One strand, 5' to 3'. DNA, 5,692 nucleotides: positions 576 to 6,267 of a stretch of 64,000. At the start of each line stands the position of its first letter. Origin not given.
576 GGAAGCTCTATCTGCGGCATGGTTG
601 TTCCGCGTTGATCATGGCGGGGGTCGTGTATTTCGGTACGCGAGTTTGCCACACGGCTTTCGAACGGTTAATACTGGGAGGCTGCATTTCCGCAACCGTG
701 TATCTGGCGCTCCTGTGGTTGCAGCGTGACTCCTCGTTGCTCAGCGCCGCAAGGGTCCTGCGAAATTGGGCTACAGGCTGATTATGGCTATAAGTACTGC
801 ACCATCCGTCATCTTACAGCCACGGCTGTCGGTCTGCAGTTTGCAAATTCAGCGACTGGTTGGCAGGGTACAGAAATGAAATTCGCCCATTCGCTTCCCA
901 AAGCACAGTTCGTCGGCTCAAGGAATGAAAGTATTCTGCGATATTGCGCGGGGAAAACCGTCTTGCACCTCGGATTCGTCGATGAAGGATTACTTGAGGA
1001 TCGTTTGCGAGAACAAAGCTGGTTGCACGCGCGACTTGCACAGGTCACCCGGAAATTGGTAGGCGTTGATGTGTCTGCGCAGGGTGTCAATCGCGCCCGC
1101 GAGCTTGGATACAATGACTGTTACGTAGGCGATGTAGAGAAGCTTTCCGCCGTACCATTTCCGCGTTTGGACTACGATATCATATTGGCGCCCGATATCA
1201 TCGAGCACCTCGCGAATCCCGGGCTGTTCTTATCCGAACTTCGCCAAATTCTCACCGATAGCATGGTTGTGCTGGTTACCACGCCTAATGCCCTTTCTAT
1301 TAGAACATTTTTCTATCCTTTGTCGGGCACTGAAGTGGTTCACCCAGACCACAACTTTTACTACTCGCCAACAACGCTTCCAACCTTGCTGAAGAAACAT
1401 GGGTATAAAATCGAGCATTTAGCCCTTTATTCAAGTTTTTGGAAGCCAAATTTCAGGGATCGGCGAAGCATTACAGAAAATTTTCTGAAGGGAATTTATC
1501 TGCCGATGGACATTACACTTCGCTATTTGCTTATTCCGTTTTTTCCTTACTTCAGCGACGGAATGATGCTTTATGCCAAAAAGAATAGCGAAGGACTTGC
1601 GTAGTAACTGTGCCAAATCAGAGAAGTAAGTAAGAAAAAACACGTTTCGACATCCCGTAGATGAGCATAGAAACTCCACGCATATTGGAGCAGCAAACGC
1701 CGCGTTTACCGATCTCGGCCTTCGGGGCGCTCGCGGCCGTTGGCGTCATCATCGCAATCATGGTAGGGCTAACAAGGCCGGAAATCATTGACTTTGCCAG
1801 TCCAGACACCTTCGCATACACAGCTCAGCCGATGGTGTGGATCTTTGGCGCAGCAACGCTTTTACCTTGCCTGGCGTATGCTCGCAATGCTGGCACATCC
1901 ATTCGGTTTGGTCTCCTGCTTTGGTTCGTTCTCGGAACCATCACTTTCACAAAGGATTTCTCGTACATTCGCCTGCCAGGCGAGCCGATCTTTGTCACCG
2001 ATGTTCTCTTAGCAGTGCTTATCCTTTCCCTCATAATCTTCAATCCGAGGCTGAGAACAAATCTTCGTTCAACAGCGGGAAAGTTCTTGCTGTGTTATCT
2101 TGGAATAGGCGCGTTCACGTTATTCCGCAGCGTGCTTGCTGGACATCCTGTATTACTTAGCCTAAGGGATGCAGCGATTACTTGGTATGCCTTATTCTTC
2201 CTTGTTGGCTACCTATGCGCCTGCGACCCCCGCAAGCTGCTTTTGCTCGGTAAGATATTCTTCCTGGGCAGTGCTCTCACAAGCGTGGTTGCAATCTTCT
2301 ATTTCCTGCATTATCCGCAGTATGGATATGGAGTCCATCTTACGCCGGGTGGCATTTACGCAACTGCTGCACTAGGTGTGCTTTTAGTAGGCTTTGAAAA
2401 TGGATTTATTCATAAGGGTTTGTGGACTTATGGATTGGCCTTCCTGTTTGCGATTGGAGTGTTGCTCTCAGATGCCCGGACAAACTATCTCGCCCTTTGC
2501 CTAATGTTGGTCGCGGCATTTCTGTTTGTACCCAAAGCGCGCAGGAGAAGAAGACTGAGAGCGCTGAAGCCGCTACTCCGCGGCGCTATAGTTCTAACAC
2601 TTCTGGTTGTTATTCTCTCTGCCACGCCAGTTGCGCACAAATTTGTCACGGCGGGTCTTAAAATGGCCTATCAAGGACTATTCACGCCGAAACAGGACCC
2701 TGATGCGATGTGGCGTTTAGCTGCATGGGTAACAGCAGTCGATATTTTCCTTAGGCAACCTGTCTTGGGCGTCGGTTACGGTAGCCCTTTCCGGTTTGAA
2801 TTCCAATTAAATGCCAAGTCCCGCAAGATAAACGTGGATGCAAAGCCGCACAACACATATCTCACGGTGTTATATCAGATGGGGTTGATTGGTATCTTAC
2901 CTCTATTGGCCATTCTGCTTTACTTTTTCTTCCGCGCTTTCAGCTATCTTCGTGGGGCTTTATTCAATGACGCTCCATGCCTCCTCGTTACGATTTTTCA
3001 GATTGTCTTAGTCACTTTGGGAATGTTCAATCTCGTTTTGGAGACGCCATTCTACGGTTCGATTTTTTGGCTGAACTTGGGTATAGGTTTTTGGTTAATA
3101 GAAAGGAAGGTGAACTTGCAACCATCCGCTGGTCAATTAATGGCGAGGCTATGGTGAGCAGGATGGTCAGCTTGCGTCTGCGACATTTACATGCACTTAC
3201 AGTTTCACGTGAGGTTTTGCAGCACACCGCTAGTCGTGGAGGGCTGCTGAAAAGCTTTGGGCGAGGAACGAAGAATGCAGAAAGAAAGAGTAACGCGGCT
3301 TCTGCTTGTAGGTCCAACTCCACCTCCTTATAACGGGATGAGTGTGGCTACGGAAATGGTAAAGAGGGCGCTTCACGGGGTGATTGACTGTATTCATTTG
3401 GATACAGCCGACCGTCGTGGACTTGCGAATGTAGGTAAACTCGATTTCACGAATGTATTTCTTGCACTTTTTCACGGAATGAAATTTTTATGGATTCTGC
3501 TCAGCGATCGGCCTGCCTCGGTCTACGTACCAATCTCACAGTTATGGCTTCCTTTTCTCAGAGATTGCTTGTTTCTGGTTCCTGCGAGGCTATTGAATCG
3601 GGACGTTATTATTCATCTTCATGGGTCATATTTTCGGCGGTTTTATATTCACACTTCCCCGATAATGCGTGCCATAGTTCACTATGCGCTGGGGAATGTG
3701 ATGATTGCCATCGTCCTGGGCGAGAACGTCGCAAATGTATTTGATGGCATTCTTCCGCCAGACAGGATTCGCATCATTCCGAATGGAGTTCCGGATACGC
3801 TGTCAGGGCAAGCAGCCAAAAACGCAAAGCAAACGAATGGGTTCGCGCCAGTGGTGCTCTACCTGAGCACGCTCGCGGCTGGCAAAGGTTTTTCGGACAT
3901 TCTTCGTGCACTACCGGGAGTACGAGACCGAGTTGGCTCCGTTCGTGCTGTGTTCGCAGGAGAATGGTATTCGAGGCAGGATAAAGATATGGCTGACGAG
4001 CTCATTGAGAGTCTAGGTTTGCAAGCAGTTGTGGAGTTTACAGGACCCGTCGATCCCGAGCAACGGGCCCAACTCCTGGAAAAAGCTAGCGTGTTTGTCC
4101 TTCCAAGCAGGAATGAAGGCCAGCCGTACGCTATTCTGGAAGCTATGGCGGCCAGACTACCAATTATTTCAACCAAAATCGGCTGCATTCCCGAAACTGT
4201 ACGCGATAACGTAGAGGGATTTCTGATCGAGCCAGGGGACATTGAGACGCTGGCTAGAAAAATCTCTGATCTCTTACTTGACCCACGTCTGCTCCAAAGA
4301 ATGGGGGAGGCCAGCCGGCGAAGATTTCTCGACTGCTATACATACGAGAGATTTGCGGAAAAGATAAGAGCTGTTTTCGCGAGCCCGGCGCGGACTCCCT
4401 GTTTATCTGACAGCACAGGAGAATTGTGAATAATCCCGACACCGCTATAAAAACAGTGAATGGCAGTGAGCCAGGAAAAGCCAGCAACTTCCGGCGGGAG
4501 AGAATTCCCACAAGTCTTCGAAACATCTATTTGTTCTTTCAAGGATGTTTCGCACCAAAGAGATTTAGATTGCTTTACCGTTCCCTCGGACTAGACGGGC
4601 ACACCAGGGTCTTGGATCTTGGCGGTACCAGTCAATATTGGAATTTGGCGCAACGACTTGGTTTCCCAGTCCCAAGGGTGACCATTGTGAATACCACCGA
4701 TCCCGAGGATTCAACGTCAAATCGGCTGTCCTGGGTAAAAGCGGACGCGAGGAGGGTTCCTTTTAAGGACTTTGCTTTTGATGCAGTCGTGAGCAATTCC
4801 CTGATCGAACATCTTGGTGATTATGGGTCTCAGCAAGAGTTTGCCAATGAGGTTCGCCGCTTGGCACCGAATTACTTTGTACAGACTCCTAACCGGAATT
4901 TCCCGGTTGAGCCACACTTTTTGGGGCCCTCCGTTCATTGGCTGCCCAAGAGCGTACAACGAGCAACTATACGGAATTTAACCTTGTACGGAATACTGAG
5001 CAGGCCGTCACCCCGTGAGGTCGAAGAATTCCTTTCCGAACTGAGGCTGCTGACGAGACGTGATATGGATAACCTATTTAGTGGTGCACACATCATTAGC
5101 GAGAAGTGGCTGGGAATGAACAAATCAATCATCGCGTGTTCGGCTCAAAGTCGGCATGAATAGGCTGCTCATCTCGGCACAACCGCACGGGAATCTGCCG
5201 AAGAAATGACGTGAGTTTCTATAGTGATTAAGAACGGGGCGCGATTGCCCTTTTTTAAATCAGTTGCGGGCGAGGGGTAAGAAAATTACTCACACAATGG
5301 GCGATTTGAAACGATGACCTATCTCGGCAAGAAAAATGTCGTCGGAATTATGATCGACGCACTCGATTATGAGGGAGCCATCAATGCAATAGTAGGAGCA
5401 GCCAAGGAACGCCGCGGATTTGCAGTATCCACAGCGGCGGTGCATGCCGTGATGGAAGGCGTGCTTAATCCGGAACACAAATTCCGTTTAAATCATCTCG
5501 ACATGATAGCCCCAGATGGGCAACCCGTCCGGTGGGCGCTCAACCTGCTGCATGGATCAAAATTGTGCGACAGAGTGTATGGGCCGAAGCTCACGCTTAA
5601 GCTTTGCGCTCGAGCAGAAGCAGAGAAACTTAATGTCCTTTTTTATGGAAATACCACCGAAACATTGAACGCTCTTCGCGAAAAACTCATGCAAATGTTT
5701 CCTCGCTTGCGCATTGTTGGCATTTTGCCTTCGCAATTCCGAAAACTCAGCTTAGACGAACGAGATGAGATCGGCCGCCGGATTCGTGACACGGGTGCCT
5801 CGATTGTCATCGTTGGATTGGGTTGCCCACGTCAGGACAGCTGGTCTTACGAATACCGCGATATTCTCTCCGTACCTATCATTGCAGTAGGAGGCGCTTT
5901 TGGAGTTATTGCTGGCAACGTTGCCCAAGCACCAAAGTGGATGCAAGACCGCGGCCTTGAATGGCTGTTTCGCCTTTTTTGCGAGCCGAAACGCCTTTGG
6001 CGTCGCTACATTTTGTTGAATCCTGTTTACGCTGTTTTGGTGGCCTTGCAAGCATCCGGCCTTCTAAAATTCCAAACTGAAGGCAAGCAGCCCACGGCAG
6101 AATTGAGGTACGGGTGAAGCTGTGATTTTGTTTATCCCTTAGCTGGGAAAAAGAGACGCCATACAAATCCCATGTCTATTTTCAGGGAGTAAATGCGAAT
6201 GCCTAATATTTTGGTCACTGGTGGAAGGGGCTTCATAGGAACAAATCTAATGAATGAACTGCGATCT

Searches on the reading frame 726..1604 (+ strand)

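Call 57: search_protein_families(library=pfam, proteins=[window:726-1604:+], max_evalue=0.0001)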
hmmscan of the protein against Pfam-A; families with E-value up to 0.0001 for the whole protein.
window:726-1604:+ (292 aa): 4 families
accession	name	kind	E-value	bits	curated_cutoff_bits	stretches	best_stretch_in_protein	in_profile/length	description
PF13489.12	Methyltransf_23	-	5.4e-10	39.7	27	1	106-231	43-163/164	Methyltransferase domain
PF08241.18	Methyltransf_11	-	2.1e-07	31.9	21.2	1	101-177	11-88/95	Methyltransferase domain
PF13847.12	Methyltransf_31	-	6.3e-07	29.6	27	1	108-189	28-114/145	Methyltransferase domain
PF08242.18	Methyltransf_12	-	9e-05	23.6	30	0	108-178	20-94/98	Methyltransferase domain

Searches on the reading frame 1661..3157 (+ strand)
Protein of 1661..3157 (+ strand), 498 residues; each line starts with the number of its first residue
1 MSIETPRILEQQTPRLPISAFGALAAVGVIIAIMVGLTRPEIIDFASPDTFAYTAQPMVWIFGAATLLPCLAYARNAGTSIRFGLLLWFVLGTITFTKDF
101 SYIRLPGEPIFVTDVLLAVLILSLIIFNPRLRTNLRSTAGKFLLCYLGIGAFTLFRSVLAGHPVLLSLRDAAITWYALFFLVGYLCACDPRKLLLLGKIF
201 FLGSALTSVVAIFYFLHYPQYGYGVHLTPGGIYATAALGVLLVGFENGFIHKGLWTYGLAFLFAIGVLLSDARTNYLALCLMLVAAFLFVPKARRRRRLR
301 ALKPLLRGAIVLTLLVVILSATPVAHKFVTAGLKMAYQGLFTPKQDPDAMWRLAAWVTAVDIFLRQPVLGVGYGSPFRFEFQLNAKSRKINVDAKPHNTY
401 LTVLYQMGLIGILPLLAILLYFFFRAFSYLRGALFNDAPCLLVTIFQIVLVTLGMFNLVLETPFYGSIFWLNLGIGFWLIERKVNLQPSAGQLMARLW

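Call 57: search_protein_families(library=pfam, proteins=[window:1661-3157:+], max_evalue=0.0001)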
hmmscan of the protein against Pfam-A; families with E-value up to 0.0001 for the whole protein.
window:1661-3157:+ (498 aa): 1 family
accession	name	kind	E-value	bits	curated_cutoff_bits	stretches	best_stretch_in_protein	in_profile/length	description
PF04932.20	Wzy_C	-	9.3e-22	77.9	31.7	1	259-414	2-147/149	O-Antigen ligase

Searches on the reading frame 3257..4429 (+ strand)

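Call 57: search_protein_families(library=pfam, proteins=[window:3257-4429:+], max_evalue=0.0001)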
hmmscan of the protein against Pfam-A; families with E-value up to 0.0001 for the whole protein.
window:3257-4429:+ (390 aa): 4 families
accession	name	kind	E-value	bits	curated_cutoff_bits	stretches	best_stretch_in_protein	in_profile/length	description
PF00534.26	Glycos_transf_1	-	1.8e-37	128.9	26.4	1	192-355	10-171/172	Glycosyl transferases group 1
PF13692.12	Glyco_trans_1_4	-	1.9e-32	112.9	27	1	198-342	2-142/142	Glycosyl transferases group 1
PF13524.12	Glyco_trans_1_2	-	7.4e-09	36.1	25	1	230-370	16-142/144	Glycosyl transferase-like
PF20706.3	GT4-conflict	-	6.9e-06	25.7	26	1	265-368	270-383/385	Family 4 Glycosyltransferase in conflict systems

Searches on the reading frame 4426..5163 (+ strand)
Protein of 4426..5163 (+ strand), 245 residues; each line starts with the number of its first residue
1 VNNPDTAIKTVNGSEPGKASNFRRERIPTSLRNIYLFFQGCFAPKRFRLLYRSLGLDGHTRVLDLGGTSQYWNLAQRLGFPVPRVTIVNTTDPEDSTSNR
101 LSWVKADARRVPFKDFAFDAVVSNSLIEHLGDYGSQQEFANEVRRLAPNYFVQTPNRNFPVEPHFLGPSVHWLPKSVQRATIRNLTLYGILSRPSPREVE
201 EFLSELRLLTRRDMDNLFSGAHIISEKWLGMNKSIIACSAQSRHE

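Call 57: search_protein_families(library=pfam, proteins=[window:4426-5163:+], max_evalue=0.0001)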
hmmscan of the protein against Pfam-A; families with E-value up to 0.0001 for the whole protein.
window:4426-5163:+ (245 aa): 1 family
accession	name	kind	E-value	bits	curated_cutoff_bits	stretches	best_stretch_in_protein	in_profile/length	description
PF08241.18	Methyltransf_11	-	1.4e-06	29.2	21.2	1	97-146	43-86/95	Methyltransferase domain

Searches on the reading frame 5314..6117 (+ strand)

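Call 57: search_protein_families(library=pfam, proteins=[window:5314-6117:+], max_evalue=0.0001)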
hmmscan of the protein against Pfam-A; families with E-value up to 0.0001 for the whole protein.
window:5314-6117:+ (267 aa): 1 family
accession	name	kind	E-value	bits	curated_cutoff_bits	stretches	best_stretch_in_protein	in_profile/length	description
PF03808.19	Glyco_tran_WecG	-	3.3e-53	180.4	27.4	1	63-232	2-168/168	Glycosyl transferase WecG/TagA/CpsF family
